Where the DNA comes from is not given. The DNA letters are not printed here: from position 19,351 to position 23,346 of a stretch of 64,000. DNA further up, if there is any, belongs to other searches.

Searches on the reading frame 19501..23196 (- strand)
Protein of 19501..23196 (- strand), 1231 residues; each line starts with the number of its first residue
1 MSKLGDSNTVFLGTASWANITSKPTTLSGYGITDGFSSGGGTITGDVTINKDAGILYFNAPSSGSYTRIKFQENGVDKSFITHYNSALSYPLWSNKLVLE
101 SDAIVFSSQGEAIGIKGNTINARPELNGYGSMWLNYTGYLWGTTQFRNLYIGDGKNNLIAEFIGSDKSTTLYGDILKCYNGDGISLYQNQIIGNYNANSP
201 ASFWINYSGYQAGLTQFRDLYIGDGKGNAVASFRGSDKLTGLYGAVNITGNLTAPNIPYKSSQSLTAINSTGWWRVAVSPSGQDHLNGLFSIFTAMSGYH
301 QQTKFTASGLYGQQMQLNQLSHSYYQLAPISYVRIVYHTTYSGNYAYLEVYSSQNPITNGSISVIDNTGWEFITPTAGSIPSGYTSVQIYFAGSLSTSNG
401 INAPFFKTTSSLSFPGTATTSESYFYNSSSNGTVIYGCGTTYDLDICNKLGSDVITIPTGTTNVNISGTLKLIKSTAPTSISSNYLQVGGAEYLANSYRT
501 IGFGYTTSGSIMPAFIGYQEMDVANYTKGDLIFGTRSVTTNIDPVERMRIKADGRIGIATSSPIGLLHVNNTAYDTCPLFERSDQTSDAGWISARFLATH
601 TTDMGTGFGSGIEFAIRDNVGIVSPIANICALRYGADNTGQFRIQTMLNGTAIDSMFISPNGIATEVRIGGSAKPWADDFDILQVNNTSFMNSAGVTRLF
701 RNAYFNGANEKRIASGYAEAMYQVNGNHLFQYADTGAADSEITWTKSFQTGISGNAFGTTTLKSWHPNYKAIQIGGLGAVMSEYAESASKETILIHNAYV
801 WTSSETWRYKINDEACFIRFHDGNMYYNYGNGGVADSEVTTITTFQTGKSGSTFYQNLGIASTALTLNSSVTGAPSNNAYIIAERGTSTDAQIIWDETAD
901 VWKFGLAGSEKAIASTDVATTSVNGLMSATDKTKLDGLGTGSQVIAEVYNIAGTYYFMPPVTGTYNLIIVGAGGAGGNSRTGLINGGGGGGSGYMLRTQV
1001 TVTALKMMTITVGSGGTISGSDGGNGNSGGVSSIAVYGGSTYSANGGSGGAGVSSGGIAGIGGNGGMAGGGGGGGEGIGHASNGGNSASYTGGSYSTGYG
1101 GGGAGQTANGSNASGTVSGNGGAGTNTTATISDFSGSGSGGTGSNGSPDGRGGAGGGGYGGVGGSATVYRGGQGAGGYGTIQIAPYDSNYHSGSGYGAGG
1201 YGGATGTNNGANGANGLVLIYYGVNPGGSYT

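Call 7: search_protein_families(library=pfam, proteins=[window:19501-23196:-], max_evalue=0.01)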
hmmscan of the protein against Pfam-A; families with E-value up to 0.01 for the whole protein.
window:19501-23196:- (1231 aa): 1 family
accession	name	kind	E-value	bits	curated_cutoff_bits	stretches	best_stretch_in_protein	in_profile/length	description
PF21722.4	Gly_rich_2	-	4.1e-06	27.4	24.3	1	952-1158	3-219/226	Glycine-rich domain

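Call 48: search_protein_families(library=phrogs, proteins=[window:19501-23196:-], max_evalue=0.001)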
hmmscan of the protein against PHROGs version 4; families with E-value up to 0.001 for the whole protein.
window:19501-23196:- (1231 aa): 1 family
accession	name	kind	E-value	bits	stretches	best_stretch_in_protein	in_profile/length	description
phrog_6907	-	unknown function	6.6e-07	30.6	1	880-939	42-89/99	-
